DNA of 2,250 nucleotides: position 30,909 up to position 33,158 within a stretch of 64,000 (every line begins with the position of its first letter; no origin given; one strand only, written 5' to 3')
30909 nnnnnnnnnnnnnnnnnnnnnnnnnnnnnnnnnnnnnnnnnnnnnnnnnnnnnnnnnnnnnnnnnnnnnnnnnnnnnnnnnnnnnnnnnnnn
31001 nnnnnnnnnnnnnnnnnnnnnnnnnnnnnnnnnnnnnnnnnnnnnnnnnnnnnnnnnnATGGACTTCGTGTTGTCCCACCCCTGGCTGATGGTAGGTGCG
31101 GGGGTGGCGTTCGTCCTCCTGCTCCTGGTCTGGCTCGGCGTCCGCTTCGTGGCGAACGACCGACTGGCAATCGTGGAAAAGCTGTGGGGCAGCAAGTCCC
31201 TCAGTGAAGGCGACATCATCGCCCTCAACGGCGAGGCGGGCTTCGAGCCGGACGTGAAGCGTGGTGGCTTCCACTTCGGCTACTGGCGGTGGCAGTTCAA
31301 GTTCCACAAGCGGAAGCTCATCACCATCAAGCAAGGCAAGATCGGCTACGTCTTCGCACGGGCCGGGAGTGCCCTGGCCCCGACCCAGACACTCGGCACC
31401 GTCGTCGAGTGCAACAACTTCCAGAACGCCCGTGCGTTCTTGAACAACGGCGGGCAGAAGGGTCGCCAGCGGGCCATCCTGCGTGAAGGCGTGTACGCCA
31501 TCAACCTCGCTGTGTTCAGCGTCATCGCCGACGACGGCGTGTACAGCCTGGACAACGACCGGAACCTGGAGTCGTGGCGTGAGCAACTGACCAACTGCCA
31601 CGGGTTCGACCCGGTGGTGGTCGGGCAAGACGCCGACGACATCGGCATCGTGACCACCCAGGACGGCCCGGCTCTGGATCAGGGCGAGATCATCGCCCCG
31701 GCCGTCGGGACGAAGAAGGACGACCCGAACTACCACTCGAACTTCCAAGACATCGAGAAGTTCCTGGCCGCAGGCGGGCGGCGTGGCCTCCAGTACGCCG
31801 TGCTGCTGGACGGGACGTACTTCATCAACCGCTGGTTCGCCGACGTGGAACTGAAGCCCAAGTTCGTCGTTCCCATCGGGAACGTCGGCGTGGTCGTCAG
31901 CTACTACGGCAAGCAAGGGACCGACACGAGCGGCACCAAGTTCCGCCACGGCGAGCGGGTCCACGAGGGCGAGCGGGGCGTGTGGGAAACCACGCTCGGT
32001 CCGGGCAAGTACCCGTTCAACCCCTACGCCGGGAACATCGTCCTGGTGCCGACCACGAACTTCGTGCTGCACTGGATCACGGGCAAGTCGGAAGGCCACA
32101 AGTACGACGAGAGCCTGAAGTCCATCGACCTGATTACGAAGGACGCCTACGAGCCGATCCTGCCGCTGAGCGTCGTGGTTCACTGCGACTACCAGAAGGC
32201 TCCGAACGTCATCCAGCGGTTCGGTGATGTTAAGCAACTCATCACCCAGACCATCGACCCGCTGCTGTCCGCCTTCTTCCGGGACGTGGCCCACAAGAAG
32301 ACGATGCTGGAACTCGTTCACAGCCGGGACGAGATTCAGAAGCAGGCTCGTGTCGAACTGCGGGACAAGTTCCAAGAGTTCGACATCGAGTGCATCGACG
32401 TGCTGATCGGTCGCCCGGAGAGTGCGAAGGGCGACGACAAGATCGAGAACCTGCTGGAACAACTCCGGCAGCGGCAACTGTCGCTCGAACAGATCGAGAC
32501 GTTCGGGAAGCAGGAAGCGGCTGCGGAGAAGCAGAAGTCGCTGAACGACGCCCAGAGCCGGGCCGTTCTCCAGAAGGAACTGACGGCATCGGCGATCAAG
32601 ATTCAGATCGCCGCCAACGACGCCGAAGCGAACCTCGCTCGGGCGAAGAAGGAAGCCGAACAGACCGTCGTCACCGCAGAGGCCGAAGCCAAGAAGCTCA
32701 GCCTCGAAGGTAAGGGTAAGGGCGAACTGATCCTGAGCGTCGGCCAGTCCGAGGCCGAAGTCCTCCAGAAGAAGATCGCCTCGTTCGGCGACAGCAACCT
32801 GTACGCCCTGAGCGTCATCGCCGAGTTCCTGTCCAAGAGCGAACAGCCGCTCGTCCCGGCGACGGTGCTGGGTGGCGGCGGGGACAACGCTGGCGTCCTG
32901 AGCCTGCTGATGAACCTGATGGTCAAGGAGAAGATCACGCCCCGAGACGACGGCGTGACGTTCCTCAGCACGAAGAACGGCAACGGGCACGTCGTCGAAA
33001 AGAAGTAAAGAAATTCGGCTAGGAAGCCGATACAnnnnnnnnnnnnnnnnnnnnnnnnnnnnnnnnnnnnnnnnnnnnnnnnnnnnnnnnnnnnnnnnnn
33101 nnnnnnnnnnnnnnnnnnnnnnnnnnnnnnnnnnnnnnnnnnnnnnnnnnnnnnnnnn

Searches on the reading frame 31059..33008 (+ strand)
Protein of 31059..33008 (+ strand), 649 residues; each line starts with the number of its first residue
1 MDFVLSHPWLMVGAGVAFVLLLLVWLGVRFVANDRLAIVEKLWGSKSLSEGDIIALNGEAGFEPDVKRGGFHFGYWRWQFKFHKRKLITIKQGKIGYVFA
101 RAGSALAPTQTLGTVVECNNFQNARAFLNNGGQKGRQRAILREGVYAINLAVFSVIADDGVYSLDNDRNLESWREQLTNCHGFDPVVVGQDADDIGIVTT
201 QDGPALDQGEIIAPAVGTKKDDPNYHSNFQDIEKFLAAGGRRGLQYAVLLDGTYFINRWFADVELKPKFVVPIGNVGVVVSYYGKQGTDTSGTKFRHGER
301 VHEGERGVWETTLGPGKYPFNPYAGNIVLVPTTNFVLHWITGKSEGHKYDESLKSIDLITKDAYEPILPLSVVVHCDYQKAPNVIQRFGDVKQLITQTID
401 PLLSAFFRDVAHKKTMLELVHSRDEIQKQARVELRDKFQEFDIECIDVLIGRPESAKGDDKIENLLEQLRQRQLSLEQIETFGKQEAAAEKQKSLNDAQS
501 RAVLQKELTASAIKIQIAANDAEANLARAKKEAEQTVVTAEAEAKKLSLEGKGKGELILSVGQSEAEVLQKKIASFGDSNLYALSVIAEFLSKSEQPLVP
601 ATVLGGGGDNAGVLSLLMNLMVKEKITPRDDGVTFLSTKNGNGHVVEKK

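Call 9: search_protein_families(library=phrogs, proteins=[window:31059-33008:+], max_evalue=0.001)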
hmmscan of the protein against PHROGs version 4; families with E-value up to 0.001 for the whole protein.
window:31059-33008:+ (649 aa): 1 family
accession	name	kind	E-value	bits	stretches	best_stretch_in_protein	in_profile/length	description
phrog_200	-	other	6.8e-14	52.8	1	270-506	103-305/379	lipoprotein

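Call 13: search_protein_families(library=pfam, max_evalue=0.001, proteins=[window:31059-33005:+])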
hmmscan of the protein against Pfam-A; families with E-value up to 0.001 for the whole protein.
seq(649 aa): 1 family
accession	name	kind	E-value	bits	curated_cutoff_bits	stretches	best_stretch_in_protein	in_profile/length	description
PF01145.31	Band_7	-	2.5e-17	63.9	23.6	1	270-484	2-166/176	SPFH domain / Band 7 family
